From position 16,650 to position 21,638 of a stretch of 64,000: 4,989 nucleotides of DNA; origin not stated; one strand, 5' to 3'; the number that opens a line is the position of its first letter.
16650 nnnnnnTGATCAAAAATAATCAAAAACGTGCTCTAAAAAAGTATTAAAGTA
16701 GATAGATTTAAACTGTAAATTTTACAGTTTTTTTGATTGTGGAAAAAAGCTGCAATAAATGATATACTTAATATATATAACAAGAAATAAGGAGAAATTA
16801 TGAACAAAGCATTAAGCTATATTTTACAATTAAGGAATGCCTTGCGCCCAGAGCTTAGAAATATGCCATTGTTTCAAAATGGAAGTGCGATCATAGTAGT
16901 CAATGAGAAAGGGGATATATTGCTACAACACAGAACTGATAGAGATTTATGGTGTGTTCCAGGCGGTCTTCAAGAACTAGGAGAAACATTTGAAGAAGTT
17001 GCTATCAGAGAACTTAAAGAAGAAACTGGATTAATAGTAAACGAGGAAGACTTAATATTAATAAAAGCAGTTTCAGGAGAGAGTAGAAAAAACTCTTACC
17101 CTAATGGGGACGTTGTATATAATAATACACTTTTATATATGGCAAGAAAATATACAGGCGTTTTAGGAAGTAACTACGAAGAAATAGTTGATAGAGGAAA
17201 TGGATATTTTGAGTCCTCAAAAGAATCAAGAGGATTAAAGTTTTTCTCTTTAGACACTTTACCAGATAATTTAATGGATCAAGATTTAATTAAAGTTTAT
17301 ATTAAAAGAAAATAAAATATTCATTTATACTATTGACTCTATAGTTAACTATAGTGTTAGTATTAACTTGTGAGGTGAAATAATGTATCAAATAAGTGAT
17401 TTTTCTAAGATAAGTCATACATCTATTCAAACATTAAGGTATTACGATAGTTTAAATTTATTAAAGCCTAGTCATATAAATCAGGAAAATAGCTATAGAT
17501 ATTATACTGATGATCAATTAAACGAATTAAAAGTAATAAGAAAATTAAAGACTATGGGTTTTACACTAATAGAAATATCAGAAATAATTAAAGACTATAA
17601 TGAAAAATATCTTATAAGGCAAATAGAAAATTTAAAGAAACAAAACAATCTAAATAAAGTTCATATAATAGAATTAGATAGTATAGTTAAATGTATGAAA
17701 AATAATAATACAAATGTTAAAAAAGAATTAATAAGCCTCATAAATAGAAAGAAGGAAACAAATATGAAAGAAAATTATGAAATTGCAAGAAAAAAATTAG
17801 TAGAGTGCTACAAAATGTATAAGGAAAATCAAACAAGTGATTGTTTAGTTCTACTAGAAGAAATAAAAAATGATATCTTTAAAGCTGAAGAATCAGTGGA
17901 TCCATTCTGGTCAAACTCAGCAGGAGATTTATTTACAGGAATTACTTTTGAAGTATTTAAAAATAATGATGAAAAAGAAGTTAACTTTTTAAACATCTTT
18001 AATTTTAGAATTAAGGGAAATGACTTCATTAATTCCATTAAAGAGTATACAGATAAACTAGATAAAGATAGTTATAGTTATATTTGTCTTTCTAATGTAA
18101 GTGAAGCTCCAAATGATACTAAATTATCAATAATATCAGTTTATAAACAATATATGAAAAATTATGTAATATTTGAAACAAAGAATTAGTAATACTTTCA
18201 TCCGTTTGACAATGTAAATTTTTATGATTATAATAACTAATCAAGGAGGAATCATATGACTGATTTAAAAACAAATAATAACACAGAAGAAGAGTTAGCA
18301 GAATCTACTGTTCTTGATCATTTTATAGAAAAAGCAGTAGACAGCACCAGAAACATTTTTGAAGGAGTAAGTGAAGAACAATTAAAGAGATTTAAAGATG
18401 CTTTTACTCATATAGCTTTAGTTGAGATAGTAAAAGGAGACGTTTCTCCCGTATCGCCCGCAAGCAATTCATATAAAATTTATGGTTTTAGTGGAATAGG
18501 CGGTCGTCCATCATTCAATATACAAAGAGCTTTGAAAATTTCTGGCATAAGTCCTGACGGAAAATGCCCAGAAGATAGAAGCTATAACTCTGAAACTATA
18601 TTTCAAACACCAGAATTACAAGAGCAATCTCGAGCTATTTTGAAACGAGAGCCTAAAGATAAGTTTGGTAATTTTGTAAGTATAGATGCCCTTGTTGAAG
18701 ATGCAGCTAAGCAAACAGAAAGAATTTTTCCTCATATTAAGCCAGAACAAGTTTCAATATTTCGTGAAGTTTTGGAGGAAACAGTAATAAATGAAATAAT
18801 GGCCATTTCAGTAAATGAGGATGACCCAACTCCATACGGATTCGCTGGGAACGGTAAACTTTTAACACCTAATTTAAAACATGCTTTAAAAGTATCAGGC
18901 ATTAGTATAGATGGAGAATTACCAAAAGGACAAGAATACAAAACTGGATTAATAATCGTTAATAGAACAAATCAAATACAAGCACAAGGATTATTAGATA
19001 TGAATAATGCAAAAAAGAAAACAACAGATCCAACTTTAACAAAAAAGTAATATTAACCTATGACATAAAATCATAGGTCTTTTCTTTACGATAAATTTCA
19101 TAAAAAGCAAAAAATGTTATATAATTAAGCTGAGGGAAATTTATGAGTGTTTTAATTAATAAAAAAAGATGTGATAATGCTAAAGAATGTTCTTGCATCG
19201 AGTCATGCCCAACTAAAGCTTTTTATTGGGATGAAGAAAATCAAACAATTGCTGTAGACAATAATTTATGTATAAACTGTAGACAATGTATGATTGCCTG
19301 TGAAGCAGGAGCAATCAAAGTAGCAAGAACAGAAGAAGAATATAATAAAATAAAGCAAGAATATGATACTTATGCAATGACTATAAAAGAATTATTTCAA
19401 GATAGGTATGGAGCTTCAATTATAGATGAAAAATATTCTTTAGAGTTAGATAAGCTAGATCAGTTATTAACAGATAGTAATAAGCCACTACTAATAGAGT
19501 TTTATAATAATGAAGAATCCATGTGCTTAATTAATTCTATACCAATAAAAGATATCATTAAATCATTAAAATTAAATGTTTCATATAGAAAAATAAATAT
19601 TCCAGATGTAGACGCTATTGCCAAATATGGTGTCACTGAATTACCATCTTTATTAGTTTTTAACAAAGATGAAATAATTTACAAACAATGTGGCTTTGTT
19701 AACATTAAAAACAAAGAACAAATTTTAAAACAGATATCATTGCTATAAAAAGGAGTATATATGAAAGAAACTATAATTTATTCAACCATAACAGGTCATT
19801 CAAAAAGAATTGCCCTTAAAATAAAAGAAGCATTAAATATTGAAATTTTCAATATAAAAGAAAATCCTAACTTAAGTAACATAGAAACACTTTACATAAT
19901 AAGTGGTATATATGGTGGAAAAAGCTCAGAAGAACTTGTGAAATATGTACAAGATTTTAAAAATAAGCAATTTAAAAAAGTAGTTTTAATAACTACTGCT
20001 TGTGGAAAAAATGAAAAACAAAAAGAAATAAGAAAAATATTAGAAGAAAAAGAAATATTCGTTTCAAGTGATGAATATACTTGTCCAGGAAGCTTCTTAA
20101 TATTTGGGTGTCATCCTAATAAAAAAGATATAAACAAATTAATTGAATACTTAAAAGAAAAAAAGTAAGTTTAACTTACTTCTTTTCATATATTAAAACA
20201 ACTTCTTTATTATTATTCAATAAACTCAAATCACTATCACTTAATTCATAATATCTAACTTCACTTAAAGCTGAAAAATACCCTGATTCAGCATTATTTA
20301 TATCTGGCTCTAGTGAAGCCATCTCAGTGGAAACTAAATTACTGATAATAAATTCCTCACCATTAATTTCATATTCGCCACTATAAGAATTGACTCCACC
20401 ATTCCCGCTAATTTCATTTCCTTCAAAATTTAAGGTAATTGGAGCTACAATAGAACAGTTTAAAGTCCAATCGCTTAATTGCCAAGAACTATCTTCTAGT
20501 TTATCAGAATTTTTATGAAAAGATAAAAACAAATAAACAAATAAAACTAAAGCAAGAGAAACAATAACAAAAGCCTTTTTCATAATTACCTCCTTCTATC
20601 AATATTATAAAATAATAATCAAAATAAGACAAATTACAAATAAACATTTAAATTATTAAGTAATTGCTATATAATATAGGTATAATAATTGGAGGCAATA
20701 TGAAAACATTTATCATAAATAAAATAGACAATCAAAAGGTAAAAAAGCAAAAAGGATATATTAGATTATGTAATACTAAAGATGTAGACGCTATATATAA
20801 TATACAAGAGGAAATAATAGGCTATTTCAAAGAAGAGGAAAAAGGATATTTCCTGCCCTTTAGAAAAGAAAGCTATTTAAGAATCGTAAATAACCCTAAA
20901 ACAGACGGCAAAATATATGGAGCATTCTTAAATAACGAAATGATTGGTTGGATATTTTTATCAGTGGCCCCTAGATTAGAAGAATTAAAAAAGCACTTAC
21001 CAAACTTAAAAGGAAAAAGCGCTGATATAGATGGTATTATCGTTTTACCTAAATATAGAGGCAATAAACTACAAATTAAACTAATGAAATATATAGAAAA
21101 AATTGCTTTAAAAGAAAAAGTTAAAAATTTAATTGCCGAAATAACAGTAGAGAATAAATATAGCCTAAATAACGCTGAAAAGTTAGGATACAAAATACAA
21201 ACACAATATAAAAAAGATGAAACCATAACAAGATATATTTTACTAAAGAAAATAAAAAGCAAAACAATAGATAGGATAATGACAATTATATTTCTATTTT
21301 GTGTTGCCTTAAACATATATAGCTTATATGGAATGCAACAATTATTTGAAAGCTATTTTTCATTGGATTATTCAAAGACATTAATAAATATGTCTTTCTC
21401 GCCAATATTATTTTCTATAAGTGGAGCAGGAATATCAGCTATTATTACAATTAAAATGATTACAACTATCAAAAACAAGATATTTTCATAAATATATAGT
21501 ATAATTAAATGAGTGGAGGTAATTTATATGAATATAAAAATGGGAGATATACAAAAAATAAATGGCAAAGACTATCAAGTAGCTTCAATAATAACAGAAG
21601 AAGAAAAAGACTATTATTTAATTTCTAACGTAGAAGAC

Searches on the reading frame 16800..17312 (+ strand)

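Call 31: search_protein_families(library=pfam, proteins=[window:16800-17312:+], max_evalue=0.001)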
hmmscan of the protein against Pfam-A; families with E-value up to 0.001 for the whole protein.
window:16800-17312:+ (171 aa): 2 families
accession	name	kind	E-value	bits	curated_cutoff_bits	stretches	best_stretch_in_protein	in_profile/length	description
PF00293.34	NUDIX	-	1e-15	58.3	21.1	1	28-111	5-89/134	NUDIX domain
PF14815.12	NUDIX_4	-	0.00021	21.5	35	1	31-81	3-54/113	NUDIX domain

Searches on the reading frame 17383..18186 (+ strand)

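Call 31: search_protein_families(library=pfam, proteins=[window:17383-18186:+], max_evalue=0.001)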
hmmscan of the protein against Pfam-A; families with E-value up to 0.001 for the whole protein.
window:17383-18186:+ (268 aa): 2 families
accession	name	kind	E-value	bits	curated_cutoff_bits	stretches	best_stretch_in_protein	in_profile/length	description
PF13411.12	MerR_1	-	9.7e-18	64.5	21.6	1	2-70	1-67/69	MerR HTH family regulatory protein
PF00376.29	MerR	-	5.4e-09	36.2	28.2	1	4-41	2-38/38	MerR family regulatory protein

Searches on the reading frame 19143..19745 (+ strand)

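Call 31: search_protein_families(library=pfam, proteins=[window:19143-19745:+], max_evalue=0.001)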
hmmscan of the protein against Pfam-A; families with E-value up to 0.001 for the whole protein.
window:19143-19745:+ (201 aa): 9 families
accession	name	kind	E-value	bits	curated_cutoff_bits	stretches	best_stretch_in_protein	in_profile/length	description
PF12837.12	Fer4_6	-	1.2e-07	31.7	25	1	36-58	2-24/24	4Fe-4S binding domain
PF12838.12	Fer4_7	-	4.1e-07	30.8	27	1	10-57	2-52/52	4Fe-4S dicluster domain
PF00085.26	Thioredoxin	-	1.9e-05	25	23.5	1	102-197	7-100/103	Thioredoxin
PF13237.11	Fer4_10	-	4.1e-05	23.9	25.5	1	3-53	2-52/53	4Fe-4S dicluster domain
PF00037.32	Fer4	-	4.8e-05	23.4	21.1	1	37-59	2-24/24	4Fe-4S binding domain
PF13187.11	Fer4_9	-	6.3e-05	23.4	27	1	17-58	7-52/52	4Fe-4S dicluster domain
PF13484.11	Fer4_16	-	7.1e-05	23.9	30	0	43-73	2-32/66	4Fe-4S double cluster binding domain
PF14697.11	Fer4_21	-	0.00055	20.4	35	1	38-65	3-31/59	4Fe-4S dicluster domain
PF13247.11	Fer4_11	-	0.0006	20.4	26.2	1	4-75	4-76/100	4Fe-4S dicluster domain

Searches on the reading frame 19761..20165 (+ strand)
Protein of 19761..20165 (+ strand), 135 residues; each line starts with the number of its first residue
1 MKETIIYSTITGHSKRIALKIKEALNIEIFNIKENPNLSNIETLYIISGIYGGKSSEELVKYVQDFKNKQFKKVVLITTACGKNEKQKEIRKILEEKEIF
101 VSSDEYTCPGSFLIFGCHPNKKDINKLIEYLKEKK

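Call 31: search_protein_families(library=pfam, proteins=[window:19761-20165:+], max_evalue=0.001)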
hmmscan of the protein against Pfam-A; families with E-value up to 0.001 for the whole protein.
window:19761-20165:+ (135 aa): 2 families
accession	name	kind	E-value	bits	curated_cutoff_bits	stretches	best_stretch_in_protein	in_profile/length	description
PF12724.12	Flavodoxin_5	-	1.5e-10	42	27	1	5-97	2-103/145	Flavodoxin domain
PF12641.12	Flavodoxin_3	-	3.3e-09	37.2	27.5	1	5-112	2-107/160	Flavodoxin domain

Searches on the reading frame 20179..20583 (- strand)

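Call 31: search_protein_families(library=pfam, proteins=[window:20179-20583:-], max_evalue=0.001)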
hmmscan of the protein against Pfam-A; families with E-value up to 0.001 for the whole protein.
window:20179-20583:- (135 aa): 1 family
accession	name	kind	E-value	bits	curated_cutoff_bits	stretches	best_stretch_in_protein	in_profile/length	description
PF03724.22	META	-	5.3e-19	68.7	24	1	27-132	2-108/109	META domain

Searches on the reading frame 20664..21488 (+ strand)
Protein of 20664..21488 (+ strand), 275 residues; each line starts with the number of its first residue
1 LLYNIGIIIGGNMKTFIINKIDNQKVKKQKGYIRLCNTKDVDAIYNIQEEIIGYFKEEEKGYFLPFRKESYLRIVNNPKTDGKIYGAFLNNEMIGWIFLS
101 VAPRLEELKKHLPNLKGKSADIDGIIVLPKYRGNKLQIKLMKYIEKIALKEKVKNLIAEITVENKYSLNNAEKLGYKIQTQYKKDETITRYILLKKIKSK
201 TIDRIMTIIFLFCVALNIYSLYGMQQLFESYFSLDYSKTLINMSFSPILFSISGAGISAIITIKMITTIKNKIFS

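Call 31: search_protein_families(library=pfam, proteins=[window:20664-21488:+], max_evalue=0.001)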
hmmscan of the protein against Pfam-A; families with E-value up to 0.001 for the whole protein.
window:20664-21488:+ (275 aa): 1 family
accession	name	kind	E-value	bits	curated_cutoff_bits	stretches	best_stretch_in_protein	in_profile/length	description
PF00583.31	Acetyltransf_1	-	1e-10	42.3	20.7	1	68-176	17-116/116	Acetyltransferase (GNAT) family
